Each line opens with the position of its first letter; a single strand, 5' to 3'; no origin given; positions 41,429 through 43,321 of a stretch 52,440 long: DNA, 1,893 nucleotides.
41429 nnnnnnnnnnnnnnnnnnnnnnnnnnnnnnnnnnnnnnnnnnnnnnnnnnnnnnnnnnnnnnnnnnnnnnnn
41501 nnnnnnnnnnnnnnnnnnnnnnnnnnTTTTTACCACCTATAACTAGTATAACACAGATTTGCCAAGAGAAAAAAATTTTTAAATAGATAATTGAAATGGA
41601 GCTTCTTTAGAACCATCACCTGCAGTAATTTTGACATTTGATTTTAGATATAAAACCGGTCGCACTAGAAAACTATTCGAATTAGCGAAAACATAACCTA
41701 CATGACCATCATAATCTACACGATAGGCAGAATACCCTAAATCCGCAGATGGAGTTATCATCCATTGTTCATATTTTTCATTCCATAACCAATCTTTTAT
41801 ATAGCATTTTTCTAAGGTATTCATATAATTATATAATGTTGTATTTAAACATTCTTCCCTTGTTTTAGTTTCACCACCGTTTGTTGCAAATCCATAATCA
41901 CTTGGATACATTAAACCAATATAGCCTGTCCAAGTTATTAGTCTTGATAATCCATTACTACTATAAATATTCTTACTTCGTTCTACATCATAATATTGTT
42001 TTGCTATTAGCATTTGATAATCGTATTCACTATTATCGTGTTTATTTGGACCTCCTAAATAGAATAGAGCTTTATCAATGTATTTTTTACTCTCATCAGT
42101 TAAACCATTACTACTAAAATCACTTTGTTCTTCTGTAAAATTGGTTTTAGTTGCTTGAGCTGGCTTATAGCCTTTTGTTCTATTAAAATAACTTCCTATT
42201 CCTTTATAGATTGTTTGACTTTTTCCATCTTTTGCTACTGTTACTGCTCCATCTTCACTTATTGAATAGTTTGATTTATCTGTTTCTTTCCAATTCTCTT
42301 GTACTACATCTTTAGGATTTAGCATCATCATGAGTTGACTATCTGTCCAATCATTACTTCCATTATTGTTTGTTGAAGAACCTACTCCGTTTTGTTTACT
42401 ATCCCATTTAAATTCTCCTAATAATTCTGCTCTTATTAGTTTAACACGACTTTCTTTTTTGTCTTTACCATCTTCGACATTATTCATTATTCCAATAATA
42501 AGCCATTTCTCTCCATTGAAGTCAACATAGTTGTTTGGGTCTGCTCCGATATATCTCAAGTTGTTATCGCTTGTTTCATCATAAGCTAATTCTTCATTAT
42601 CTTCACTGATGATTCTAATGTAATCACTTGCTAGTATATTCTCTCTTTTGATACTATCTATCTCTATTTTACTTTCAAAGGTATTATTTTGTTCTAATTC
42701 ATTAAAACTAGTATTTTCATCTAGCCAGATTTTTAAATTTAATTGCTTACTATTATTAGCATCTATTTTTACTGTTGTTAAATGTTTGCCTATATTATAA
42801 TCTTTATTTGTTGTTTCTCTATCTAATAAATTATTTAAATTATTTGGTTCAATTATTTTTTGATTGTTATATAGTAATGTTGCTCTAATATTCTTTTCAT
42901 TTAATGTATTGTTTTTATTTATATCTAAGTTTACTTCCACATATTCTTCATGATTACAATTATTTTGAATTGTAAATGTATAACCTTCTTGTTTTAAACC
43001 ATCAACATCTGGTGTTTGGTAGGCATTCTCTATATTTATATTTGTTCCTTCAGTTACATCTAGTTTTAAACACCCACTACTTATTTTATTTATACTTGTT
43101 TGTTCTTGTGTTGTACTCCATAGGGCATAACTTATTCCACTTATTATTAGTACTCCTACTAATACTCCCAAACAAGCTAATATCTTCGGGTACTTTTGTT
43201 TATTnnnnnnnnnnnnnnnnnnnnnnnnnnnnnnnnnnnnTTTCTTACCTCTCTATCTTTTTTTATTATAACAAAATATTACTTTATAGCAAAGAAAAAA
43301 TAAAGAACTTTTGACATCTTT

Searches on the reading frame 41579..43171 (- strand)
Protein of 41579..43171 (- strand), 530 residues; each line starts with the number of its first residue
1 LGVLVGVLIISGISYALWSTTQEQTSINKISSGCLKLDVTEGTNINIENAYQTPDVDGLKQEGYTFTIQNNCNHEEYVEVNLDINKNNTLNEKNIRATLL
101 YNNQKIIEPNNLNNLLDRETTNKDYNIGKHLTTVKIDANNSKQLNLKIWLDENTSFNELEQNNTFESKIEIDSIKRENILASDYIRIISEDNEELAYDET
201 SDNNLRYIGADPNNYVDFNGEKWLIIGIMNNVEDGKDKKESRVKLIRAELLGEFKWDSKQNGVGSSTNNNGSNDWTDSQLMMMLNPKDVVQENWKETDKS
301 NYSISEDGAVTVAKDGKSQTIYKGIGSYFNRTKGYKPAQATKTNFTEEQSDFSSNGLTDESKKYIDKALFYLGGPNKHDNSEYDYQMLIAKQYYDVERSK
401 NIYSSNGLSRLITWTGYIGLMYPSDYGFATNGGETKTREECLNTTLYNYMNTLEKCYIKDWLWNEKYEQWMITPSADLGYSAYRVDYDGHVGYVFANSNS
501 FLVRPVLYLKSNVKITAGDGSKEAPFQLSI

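Call 4: search_protein_families(library=pfam, proteins=[window:41579-43171:-], max_evalue=1)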
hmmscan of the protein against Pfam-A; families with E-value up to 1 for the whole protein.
window:41579-43171:- (530 aa): 0 families

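Call 5: search_protein_families(library=ncbifam, proteins=[window:41579-43171:-], max_evalue=1)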
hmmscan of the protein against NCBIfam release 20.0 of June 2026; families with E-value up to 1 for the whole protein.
window:41579-43171:- (530 aa): 0 families

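Call 55: search_protein_families(library=phrogs, proteins=[window:41579-43171:-], max_evalue=0.01)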
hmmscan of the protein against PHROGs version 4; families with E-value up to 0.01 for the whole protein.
window:41579-43171:- (530 aa): 1 family
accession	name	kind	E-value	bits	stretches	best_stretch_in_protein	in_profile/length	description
phrog_9958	-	unknown function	0.00031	21.1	1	469-520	130-185/210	-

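Call 69: find_encoding_contigs(protein=window:41579-43171:-, flank=1500, max_places=10)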
Protein window:41579-43171:- (530 aa): no gene with exactly this product is on record in the collection.
